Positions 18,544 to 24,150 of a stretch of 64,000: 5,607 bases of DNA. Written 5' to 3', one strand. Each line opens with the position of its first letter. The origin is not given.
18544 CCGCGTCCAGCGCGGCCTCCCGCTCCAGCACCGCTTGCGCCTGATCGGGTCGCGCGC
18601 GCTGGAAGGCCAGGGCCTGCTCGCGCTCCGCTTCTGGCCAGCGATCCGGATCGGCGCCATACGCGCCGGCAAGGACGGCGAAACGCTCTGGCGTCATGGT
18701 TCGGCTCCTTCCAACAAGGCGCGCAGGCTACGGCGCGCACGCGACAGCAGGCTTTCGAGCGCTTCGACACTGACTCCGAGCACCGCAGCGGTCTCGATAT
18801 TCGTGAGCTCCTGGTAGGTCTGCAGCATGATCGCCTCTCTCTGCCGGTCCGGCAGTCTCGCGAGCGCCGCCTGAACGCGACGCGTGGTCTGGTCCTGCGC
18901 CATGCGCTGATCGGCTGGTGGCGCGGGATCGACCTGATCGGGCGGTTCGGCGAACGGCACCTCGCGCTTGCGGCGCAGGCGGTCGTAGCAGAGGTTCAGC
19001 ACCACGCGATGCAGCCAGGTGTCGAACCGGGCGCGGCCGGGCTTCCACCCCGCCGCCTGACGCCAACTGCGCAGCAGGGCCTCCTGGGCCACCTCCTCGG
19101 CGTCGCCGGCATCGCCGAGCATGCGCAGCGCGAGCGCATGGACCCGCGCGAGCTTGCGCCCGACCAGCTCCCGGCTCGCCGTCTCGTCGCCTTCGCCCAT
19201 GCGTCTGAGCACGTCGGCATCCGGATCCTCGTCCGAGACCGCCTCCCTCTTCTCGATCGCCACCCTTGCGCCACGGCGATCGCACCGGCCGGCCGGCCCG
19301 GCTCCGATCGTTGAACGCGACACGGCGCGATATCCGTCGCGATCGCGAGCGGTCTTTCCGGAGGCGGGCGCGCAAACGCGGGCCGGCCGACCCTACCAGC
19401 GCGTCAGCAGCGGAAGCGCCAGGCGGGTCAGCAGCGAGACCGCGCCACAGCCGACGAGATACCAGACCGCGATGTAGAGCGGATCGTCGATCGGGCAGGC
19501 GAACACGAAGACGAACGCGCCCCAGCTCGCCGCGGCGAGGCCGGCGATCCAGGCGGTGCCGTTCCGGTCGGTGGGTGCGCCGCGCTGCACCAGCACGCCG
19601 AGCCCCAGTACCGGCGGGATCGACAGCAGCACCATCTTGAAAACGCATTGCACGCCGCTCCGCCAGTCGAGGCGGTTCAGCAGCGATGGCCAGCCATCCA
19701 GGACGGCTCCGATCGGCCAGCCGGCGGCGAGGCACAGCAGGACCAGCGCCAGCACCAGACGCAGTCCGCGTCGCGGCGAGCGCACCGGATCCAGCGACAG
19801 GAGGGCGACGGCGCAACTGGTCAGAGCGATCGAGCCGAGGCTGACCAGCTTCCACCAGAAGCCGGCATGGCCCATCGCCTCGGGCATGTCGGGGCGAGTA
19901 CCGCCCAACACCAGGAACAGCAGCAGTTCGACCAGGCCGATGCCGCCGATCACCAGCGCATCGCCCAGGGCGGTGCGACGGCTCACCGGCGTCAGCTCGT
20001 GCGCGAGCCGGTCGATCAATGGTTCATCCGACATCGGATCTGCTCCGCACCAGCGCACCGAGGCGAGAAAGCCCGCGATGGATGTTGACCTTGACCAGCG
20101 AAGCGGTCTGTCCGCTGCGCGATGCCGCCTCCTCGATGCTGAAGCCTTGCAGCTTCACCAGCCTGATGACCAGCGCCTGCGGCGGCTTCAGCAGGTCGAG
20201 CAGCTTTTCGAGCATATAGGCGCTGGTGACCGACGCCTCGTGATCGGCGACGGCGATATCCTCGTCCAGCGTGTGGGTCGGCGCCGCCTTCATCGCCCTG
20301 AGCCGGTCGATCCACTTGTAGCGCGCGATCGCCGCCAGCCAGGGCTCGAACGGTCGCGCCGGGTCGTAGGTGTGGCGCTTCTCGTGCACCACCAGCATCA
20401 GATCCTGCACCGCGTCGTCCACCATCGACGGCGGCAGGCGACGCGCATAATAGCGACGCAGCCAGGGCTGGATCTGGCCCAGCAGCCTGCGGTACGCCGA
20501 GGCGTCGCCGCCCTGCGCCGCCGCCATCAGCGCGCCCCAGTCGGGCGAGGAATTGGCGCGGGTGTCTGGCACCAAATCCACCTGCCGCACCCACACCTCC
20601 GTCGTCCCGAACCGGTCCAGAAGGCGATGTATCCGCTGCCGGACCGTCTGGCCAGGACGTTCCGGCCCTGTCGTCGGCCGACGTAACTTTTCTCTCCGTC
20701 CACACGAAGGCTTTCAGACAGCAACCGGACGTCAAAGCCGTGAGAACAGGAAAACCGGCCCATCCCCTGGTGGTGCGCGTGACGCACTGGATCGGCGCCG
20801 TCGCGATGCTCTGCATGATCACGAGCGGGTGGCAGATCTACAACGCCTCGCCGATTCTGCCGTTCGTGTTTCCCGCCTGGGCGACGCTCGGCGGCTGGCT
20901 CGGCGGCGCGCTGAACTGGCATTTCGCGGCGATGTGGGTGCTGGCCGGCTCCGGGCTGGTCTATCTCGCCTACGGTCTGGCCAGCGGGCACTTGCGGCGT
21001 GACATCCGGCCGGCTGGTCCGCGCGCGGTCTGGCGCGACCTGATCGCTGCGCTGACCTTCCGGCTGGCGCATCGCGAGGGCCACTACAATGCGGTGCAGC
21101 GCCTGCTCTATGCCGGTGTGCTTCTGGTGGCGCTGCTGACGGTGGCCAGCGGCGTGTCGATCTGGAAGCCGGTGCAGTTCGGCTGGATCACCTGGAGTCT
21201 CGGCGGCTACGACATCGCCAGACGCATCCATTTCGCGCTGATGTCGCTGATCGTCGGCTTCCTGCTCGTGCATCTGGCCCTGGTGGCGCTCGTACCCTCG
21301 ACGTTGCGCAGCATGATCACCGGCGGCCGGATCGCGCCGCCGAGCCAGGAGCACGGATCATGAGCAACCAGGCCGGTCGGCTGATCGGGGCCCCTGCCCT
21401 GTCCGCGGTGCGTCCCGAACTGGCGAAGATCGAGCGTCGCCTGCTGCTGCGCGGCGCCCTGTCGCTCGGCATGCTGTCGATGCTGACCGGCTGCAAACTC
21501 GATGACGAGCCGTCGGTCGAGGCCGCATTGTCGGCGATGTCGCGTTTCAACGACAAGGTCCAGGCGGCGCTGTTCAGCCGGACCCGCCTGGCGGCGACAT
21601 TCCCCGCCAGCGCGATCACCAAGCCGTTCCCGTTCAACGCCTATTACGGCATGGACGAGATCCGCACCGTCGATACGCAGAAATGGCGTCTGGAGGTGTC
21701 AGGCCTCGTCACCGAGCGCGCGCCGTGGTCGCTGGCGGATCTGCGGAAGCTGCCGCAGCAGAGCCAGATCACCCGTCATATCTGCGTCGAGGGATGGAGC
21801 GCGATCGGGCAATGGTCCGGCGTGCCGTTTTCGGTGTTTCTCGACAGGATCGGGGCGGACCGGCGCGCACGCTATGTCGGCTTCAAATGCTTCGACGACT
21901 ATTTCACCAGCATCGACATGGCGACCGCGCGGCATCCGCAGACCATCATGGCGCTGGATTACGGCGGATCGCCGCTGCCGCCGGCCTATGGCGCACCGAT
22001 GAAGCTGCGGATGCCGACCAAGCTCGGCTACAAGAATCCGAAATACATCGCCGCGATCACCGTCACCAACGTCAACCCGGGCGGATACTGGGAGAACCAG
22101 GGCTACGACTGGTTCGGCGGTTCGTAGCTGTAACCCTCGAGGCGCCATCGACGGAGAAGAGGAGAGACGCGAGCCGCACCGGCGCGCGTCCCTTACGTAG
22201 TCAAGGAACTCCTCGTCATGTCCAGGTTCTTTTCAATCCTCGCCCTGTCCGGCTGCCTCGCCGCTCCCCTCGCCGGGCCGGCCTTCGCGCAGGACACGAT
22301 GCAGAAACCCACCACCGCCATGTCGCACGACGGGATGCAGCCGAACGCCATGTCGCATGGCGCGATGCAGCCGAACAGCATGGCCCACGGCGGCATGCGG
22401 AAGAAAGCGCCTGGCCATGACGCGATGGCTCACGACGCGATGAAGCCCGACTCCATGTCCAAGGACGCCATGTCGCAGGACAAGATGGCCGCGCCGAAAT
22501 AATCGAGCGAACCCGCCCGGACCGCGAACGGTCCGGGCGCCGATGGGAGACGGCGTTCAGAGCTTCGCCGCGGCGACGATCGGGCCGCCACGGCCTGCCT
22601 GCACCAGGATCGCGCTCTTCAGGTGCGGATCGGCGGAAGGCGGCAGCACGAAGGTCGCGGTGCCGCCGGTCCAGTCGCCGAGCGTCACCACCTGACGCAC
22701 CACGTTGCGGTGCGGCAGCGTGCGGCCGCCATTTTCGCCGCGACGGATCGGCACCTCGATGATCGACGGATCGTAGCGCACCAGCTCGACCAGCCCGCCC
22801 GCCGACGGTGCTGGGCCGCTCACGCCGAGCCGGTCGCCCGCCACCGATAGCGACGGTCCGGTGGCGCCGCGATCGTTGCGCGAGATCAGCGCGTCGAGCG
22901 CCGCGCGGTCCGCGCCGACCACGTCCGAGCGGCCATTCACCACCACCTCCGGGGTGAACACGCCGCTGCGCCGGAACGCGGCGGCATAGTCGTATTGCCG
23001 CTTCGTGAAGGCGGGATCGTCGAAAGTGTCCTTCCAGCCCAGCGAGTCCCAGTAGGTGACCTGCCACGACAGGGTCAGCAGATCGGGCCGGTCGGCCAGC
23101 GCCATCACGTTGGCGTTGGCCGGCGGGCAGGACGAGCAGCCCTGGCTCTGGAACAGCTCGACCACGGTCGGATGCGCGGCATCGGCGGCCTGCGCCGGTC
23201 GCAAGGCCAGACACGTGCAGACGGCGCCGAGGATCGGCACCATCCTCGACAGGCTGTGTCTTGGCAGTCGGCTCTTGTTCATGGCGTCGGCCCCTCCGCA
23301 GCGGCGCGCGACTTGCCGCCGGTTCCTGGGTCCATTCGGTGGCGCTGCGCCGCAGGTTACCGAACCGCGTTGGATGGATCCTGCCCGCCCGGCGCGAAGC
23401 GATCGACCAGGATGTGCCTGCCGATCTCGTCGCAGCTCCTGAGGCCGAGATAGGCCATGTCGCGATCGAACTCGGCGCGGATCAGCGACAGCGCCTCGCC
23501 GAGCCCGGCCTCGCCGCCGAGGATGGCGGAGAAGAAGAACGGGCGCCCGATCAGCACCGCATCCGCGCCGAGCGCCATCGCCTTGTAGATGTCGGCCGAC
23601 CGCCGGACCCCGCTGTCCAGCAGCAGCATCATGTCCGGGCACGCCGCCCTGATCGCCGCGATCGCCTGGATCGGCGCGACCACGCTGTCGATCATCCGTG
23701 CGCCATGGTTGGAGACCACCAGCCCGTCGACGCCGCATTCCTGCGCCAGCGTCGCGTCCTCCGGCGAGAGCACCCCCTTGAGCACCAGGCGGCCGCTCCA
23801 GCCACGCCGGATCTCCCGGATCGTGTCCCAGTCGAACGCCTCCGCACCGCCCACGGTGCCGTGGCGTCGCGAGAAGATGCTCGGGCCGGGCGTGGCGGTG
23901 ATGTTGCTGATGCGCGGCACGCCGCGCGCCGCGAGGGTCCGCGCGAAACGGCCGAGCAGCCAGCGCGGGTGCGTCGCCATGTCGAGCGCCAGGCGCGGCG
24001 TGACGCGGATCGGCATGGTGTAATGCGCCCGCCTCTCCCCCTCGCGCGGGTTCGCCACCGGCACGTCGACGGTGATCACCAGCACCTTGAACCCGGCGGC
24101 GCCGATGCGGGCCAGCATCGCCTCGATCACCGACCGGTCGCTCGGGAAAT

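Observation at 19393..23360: Three sigma-F-type promoter motifs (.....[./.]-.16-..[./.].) mark a compact local regulon beside sigF-nrsF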

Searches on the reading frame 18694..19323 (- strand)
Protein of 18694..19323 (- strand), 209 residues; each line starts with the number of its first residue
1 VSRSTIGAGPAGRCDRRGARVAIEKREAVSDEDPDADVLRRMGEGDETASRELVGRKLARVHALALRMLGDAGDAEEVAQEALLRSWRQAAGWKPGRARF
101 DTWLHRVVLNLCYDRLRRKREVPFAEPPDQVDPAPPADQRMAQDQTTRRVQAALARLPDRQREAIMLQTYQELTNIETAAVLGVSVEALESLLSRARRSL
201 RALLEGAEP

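Call 4: search_protein_families(library=pfam, proteins=[window:18694-19323:-], max_evalue=0.01)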
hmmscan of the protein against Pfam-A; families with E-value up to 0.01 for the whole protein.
window:18694-19323:- (209 aa): 6 families
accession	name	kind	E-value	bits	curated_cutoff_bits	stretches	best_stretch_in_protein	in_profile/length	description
PF04542.20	Sigma70_r2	-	1.5e-18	66.8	24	1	54-120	2-69/71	Sigma-70 region 2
PF08281.18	Sigma70_r4_2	-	3.3e-12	46.3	25.7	1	148-200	2-54/54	Sigma-70, region 4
PF04545.22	Sigma70_r4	-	3.3e-09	36.6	24.1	1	153-202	1-50/50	Sigma-70, region 4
PF02001.22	DUF134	-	0.00017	22.5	27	1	148-206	31-85/98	Protein of unknown function DUF134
PF22233.2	PhyR_sigma-like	-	0.001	19.2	27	1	154-198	1-45/50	Response regulator PhyR, sigma-like domain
PF07638.17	Sigma70_ECF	-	0.0041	17.5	21.1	0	153-202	132-181/185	ECF sigma factor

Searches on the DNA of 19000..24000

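Call 54: search_rna_families(source=window, start=19000, end=24000, threshold=evalue, max_evalue=1)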
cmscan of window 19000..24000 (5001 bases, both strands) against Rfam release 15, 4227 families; matches with E-value up to 1: 3.
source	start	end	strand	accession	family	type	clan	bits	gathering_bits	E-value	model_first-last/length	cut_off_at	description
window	22821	22880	+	RF04005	mir-4599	Gene; miRNA;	-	24.3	100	0.023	1-82/82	no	mir-4599 microRNA precursor family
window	20497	20575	-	RF02989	gntR-DTE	Gene; sRNA;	-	21.7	63.6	0.85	1-119/119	no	gntR-DTE RNA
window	19925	19986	+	RF01781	ASdes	Gene; sRNA;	-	21.1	40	0.25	1-68/68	no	ASdes TB sRNA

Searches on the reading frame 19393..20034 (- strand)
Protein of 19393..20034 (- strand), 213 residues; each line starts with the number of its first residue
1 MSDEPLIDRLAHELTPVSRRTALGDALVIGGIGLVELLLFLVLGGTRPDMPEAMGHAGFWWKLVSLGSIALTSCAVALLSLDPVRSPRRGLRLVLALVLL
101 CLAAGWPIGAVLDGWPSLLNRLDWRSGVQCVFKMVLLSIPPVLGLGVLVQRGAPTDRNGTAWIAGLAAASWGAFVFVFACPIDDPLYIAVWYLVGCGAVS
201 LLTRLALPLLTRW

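Call 4: search_protein_families(library=pfam, proteins=[window:19393-20034:-], max_evalue=0.01)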
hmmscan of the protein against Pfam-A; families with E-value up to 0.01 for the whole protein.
window:19393-20034:- (213 aa): 1 family
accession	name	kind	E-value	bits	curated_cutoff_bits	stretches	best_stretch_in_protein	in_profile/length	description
PF06532.16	NrsF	-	4.7e-35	121.7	26.8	1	10-213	1-204/204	Negative regulator of sigma F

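Call 28: search_protein_families(library=ncbifam, proteins=[window:19393-20034:-], max_evalue=0.01)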
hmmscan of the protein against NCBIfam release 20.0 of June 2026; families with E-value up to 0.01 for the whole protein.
window:19393-20034:- (213 aa): 1 family
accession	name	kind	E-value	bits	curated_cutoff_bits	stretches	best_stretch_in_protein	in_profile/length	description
NF042994.1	AntiSigF_NrsF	equivalog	2.8e-15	56.4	300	1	3-213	3-214/214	anti-sigma-F factor NrsF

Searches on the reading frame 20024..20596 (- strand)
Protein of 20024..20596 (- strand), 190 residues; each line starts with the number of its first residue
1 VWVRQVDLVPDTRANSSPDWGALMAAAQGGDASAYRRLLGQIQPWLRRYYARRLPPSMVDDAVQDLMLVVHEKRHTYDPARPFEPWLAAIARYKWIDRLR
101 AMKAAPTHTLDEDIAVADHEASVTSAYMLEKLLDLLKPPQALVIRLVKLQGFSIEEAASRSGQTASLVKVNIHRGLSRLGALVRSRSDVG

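Call 4: search_protein_families(library=pfam, proteins=[window:20024-20596:-], max_evalue=0.01)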
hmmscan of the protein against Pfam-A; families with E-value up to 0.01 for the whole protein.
window:20024-20596:- (190 aa): 4 families
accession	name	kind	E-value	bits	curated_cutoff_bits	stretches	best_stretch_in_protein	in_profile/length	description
PF04542.20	Sigma70_r2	-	1e-10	41.7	24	1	41-101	4-67/71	Sigma-70 region 2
PF08281.18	Sigma70_r4_2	-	2.5e-08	33.9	25.7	1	129-179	4-54/54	Sigma-70, region 4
PF07638.17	Sigma70_ECF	-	2.9e-06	27.7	21.1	1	114-169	115-169/185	ECF sigma factor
PF04545.22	Sigma70_r4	-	0.00072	19.5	24.1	1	132-179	1-48/50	Sigma-70, region 4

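Call 28: search_protein_families(library=ncbifam, proteins=[window:20024-20596:-], max_evalue=0.01)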
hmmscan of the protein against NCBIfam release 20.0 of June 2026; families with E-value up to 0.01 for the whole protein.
window:20024-20596:- (190 aa): 55 families (the best 25 are shown)
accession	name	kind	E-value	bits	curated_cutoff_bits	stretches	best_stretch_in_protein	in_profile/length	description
NF009191.0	PRK12539.1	subfamily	1.3e-43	148.7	171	1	19-186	7-182/185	sigma-70 family RNA polymerase sigma factor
NF009165.0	PRK12512.1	equivalog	1.3e-37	129.1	198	1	17-186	6-182/184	RNA polymerase sigma factor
NF009188.0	PRK12536.1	subfamily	2.5e-37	128.7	250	1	22-185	19-188/190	RNA polymerase sigma factor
NF007230.0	PRK09648.1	subfamily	2.6e-17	63.2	209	1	17-185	10-191/195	RNA polymerase sigma factor ShbA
NF009186.0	PRK12534.1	equivalog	2.8e-16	59.9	267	1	19-182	11-184/187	RNA polymerase sigma factor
NF007225.0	PRK09643.1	equivalog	7.8e-16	58.4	190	1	22-184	16-183/204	RNA polymerase sigma factor SigM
TIGR02937.1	sigma70-ECF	superfamily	1.4e-14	54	42.9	1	34-179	2-161/165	sigma-70 family RNA polymerase sigma factor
TIGR02989.1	Sig-70_gvs1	subfamily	1.9e-14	53.9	124.55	1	35-179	3-154/158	RNA polymerase sigma-70 factor, Rhodopirellula/Verrucomicrobium family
TIGR02959.1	SigZ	equivalog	2e-12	47.3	168.65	1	46-180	8-145/170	RNA polymerase sigma factor SigZ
NF009166.1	PRK12513.1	equivalog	4e-12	46.3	206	1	19-142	8-132/193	RNA polymerase sigma factor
NF058625.1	sigma_PG0214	equivalog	4.9e-11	42.6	130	1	59-175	31-153/170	GFO_1088 family ECF-type sigma factor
NF007215.0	PRK09637.1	equivalog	8e-11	42.2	212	1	46-180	14-151/181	RNA polymerase sigma factor SigZ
NF007216.0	PRK09638.1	equivalog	5.4e-10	39.3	194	1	22-179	7-170/180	RNA polymerase sigma factor SigY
TIGR02950.1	SigM_subfam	subfamily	5.6e-10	39.3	147.95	1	58-183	26-158/159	RNA polymerase sigma factor, SigM family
NF010500.0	PRK13919.1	subfamily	1.2e-09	38.6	226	1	22-183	12-183/186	putative RNA polymerase sigma E protein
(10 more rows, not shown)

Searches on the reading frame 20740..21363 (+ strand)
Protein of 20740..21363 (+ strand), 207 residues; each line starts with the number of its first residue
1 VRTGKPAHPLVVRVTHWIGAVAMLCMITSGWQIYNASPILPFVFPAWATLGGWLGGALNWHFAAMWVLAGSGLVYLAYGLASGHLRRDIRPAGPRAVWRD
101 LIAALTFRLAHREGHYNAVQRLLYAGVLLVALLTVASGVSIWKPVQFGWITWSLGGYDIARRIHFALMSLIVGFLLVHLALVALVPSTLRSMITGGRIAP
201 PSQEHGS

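Call 4: search_protein_families(library=pfam, proteins=[window:20740-21363:+], max_evalue=0.01)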
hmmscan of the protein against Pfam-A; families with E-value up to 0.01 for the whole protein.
window:20740-21363:+ (207 aa): 2 families
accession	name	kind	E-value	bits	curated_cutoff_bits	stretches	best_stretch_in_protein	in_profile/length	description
PF01292.26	Ni_hydr_CYTB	-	2.1e-21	76.9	30.1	1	8-195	2-179/179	Prokaryotic cytochrome b561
PF14358.11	DUF4405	-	0.0063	17.4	26.7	1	125-181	4-64/66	Domain of unknown function (DUF4405)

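Call 28: search_protein_families(library=ncbifam, proteins=[window:20740-21363:+], max_evalue=0.01)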
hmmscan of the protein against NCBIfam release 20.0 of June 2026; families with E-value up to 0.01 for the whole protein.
window:20740-21363:+ (207 aa): 4 families
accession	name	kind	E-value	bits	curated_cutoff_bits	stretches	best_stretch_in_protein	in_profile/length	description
TIGR02125.1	CytB-hydogenase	equivalog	6.4e-13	48.7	121.5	1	8-183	3-189/212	Ni/Fe-hydrogenase, b-type cytochrome subunit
TIGR01583.1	formate-DH-gamm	equivalog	1.4e-06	28.4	115.85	1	8-196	5-184/204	formate dehydrogenase subunit gamma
NF007924.0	PRK10639.1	equivalog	0.00014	21.7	341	1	113-195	104-184/211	formate dehydrogenase cytochrome b556 subunit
NF007558.0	PRK10179.1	equivalog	0.0062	16.2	339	0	112-195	105-186/217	formate dehydrogenase-N subunit gamma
